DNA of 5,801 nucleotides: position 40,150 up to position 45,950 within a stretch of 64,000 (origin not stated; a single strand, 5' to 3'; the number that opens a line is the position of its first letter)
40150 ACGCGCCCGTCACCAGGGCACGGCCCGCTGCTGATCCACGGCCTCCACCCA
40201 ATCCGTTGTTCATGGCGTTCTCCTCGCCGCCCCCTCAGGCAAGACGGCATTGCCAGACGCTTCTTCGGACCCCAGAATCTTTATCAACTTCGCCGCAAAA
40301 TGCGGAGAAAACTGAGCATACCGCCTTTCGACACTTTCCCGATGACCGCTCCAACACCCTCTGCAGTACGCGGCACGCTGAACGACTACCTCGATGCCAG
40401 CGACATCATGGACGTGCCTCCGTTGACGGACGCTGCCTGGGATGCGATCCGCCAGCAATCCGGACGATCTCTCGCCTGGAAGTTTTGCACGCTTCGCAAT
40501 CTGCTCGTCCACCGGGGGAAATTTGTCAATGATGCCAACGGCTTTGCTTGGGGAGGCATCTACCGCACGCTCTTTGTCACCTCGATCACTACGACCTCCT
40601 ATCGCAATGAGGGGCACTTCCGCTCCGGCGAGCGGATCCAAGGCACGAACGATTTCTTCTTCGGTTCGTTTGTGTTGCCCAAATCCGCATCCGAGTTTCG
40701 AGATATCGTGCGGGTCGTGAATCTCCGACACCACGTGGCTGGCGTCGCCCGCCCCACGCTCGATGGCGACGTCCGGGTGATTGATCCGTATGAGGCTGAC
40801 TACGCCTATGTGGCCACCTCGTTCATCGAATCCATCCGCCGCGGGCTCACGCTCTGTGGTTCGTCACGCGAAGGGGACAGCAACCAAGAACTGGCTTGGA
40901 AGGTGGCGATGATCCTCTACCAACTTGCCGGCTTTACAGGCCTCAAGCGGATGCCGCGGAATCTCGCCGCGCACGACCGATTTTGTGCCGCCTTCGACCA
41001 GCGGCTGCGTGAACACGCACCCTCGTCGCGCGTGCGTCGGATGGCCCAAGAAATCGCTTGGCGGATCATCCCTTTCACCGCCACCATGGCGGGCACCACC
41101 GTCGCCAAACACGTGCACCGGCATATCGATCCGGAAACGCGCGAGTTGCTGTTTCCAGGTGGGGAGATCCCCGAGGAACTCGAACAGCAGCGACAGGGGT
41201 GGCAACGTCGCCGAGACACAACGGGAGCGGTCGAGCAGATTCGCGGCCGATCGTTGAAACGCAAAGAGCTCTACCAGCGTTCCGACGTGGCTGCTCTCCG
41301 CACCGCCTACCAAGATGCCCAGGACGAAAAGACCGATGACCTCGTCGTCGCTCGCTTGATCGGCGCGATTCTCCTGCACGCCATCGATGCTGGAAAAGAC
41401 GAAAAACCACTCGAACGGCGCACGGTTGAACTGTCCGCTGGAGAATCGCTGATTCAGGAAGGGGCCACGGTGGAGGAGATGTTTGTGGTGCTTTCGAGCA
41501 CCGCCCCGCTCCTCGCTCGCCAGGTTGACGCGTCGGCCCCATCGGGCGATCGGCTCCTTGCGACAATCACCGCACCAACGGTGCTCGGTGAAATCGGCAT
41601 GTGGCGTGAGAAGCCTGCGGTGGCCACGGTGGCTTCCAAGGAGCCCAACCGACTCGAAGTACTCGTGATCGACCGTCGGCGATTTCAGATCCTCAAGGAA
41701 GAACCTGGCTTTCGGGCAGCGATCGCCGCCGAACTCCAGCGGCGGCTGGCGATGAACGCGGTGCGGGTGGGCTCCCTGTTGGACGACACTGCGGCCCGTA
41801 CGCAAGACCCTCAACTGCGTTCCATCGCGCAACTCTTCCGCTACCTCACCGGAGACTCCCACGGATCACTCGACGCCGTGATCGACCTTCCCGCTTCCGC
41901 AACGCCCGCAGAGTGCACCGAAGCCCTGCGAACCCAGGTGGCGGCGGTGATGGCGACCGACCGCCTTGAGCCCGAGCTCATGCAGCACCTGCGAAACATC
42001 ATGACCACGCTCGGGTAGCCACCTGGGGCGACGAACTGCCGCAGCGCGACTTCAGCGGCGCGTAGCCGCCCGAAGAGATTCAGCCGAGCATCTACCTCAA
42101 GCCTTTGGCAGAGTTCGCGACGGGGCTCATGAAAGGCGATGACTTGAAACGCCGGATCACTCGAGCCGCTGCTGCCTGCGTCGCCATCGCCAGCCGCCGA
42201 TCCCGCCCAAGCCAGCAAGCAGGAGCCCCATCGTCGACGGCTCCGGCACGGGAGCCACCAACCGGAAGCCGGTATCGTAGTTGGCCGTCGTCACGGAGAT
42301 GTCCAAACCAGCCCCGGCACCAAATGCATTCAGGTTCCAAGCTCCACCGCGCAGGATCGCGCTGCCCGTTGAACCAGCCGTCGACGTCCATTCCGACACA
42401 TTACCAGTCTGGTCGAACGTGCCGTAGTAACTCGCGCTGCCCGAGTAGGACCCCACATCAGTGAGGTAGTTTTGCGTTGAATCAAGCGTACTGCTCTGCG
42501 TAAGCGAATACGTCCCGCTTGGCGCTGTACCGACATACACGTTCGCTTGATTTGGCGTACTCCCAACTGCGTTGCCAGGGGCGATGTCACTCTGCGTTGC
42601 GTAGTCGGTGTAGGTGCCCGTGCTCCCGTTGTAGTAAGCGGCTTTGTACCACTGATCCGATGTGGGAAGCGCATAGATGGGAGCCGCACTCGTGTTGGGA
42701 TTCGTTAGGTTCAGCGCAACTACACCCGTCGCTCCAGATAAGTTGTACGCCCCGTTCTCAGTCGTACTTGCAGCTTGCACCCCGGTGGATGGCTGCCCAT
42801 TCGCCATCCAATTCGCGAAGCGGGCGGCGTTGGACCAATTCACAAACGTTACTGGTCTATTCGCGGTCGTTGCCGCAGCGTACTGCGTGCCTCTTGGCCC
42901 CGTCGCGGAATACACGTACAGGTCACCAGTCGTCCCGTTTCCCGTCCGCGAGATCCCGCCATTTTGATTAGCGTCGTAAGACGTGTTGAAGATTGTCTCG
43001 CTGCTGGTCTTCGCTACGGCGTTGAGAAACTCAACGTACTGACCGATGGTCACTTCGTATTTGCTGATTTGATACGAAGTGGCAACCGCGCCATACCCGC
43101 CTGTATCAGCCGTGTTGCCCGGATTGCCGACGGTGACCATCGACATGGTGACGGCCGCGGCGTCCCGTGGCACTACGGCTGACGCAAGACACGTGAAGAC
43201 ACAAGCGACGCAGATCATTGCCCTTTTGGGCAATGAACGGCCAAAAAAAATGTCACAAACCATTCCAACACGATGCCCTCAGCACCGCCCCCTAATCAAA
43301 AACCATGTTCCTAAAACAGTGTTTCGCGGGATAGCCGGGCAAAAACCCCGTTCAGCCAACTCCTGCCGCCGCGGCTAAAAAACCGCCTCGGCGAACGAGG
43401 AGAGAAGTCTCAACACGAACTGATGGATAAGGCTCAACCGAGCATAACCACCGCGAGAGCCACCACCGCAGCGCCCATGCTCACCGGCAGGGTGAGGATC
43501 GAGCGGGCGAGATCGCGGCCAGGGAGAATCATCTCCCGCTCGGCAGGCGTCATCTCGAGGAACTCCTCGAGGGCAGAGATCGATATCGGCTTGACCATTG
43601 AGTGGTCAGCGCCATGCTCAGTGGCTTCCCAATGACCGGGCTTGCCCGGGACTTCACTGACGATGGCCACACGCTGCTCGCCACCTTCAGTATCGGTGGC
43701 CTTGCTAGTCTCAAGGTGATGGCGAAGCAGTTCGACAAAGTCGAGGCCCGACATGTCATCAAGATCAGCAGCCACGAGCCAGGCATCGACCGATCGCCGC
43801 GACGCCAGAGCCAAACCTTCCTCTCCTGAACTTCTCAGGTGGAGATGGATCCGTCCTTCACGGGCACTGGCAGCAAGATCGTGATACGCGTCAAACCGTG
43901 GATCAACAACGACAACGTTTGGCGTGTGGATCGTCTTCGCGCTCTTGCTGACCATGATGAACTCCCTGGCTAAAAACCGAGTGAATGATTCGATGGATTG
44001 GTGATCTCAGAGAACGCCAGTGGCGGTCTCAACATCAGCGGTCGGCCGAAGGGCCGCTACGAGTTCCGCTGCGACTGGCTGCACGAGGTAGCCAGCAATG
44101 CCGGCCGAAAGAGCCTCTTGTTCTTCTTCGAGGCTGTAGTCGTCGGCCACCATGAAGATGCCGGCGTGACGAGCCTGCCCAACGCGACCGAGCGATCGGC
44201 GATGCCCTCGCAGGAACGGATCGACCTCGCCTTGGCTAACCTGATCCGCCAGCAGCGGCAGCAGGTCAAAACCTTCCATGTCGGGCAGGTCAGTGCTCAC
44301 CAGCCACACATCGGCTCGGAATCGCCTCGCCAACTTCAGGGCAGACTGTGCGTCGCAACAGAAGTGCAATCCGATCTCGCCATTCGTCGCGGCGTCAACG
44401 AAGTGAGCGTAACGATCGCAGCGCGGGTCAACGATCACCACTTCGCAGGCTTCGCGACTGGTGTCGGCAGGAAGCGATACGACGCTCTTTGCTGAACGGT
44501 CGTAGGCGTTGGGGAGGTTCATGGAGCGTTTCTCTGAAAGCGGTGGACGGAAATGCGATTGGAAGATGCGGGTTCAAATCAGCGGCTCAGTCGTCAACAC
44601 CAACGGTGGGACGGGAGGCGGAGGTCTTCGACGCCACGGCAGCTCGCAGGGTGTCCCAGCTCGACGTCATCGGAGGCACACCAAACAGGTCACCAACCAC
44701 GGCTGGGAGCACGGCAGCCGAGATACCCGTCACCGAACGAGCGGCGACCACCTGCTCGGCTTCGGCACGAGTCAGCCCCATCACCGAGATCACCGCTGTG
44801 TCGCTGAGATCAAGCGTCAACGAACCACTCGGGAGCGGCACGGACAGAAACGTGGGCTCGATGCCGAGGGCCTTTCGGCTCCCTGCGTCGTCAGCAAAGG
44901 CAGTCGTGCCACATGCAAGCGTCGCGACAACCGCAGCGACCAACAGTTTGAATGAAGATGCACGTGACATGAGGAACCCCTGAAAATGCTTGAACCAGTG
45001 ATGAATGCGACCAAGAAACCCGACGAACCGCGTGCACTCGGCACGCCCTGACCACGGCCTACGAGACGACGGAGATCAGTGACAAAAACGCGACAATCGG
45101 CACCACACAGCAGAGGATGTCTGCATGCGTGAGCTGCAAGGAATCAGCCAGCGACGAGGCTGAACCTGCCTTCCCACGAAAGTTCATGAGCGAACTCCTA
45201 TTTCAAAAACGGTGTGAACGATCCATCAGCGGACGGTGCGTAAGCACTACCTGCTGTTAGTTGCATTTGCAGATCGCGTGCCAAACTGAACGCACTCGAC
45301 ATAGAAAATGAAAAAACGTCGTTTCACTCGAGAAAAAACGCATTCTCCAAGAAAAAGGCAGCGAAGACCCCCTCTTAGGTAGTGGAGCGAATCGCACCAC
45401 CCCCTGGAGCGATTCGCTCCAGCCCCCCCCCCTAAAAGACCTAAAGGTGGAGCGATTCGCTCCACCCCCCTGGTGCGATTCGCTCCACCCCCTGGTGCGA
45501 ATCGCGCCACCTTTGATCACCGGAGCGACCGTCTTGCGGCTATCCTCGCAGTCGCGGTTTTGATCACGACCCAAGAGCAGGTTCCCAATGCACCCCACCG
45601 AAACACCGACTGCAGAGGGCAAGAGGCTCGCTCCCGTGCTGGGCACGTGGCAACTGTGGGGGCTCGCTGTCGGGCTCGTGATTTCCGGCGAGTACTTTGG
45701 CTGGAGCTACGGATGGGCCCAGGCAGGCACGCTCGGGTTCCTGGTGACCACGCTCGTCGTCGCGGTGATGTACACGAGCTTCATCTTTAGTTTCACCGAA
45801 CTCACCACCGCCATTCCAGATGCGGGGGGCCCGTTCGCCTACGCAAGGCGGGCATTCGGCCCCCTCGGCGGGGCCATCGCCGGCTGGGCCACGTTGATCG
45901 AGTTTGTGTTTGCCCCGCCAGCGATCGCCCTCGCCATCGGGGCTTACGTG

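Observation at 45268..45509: Sigma54 promoter with phased A-tracts and five helically phased 17-bp palindromes (candidate enhancer array for an unknown activator)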

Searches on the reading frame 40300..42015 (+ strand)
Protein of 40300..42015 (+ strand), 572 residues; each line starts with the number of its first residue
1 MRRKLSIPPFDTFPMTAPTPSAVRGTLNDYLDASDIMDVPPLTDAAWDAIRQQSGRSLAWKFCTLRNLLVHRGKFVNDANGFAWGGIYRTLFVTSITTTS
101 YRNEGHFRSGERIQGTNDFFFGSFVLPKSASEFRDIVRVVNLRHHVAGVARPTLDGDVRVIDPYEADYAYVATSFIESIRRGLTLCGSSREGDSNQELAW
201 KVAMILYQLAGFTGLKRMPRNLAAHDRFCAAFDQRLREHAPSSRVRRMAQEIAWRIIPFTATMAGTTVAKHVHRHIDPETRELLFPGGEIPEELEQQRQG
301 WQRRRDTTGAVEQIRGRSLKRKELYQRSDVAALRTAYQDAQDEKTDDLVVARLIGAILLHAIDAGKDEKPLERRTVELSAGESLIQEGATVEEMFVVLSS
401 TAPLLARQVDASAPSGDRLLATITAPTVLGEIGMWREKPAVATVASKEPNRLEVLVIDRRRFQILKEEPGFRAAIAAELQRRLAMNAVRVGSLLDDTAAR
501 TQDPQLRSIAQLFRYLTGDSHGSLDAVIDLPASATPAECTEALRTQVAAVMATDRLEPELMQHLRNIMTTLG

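Call 20: search_protein_families(library=pfam, proteins=[window:40300-42015:+], max_evalue=0.01)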
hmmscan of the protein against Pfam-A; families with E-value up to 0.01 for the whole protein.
window:40300-42015:+ (572 aa): 1 family
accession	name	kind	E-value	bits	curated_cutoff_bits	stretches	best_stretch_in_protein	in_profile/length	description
PF00027.35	cNMP_binding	-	1.4e-07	31.8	27.5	1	376-464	2-84/89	Cyclic nucleotide-binding domain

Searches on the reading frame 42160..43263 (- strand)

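Call 20: search_protein_families(library=pfam, proteins=[window:42160-43263:-], max_evalue=0.01)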
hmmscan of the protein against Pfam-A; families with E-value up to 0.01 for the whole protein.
window:42160-43263:- (368 aa): 2 families
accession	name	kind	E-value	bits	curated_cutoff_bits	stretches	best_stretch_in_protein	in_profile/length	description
PF03781.23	FGE-sulfatase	-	5.9e-21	75.7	23.3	1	62-336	35-254/255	Sulfatase-modifying factor enzyme 1-like domain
PF07589.16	PEP-CTERM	-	1.5e-07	31.7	20.7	1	338-363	1-24/24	PEP-CTERM motif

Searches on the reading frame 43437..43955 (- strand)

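Call 20: search_protein_families(library=pfam, proteins=[window:43437-43955:-], max_evalue=0.01)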
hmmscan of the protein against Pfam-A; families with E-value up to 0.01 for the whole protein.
window:43437-43955:- (173 aa): 1 family
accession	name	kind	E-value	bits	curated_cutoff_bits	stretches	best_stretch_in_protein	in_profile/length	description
PF00072.30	Response_reg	-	3.5e-05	24.4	30.2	1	15-132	2-109/111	Response regulator receiver domain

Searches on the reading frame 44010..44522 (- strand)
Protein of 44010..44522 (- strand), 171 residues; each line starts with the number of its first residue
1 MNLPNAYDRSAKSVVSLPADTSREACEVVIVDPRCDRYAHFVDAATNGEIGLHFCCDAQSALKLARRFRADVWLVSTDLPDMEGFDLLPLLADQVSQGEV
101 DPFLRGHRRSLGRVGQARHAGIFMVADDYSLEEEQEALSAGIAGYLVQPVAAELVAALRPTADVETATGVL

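Call 20: search_protein_families(library=pfam, proteins=[window:44010-44522:-], max_evalue=0.01)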
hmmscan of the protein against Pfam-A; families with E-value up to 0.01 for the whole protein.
window:44010-44522:- (171 aa): 1 family
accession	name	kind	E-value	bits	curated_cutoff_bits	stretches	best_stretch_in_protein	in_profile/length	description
PF00072.30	Response_reg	-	8.7e-06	26.3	30.2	1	53-95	26-68/111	Response regulator receiver domain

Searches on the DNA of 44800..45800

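Call 54: search_rna_families(source=window, start=44800, end=45800, threshold=evalue, max_evalue=1)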
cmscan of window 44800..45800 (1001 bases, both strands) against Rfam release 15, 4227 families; matches with E-value up to 1: 3.
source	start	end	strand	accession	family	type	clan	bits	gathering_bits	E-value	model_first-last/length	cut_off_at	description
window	45354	45514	-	RF04102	MIR6457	Gene; miRNA;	-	28.7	140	0.0028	1-177/177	no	MIR6457 microRNA precursor family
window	45377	45490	+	RF02344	ar14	Gene; sRNA;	-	23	58.8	0.058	1-123/123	no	Alphaproteobacterial ar14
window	45354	45515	-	RF04119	MIR1858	Gene; miRNA;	-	22.2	137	0.42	1-197/197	no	MIR1858 microRNA precursor family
